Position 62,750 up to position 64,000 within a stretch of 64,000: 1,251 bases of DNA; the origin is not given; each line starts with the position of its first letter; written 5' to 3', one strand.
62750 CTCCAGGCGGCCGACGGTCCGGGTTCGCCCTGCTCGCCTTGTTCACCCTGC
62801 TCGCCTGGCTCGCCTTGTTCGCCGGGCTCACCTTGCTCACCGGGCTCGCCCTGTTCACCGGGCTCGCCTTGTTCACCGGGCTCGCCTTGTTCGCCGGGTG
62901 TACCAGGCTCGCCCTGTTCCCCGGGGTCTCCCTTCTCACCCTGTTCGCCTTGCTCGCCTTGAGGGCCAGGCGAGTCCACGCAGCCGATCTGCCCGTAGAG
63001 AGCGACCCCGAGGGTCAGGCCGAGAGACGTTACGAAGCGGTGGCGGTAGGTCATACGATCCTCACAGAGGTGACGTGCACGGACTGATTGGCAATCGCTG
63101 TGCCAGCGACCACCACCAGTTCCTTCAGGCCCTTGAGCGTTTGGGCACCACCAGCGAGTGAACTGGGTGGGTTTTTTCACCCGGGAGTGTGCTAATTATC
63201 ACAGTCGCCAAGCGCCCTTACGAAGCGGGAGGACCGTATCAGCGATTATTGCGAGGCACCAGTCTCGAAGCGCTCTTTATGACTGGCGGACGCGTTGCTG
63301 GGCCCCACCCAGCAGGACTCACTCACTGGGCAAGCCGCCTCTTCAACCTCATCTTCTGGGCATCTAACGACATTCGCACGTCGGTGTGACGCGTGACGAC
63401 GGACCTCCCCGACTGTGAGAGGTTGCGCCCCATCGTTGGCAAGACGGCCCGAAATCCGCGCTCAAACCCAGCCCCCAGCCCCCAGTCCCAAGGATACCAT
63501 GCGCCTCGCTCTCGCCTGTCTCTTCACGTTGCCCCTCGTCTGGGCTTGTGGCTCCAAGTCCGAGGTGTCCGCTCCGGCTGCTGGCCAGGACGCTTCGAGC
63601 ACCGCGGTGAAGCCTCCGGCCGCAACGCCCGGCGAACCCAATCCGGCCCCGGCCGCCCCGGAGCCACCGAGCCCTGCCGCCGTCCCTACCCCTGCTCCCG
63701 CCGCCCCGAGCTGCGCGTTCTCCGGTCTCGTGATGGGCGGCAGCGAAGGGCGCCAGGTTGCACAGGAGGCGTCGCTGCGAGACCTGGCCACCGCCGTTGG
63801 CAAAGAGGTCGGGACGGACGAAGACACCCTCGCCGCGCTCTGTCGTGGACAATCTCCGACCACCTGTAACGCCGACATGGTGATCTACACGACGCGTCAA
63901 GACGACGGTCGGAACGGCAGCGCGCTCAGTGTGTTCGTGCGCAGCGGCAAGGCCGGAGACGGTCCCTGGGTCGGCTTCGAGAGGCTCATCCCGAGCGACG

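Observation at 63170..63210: CRP-type palindrome and T-run in the AT-rich divergent promoter region upstream of the decaheme cytochrome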

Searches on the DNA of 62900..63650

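Call 7: search_rna_families(source=window, start=62900, end=63650, threshold=evalue, max_evalue=1)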
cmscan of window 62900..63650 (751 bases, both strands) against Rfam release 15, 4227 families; matches with E-value up to 1: 0.
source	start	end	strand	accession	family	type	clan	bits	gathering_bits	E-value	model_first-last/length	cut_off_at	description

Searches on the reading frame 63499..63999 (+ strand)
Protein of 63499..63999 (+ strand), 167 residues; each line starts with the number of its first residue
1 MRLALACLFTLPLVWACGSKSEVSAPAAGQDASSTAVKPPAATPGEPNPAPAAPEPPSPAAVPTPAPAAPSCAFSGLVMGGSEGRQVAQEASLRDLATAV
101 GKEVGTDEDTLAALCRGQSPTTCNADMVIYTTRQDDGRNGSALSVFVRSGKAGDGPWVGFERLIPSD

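Call 10: search_protein_families(library=pfam, proteins=[window:63499-63999:+], max_evalue=0.01)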
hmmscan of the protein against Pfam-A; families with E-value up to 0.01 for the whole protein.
window:63499-63999:+ (167 aa): 0 families

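Call 11: search_protein_families(library=ncbifam, proteins=[window:63499-63999:+], max_evalue=0.01)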
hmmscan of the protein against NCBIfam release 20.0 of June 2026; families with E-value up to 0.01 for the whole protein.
window:63499-63999:+ (167 aa): 0 families

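Call 50: find_homologous_proteins(query=window:63499-63999:+, max_evalue=0.0001)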
Query window:63499-63999:+: 3762 candidates shared short words with the query, none scored E <= 0.0001.
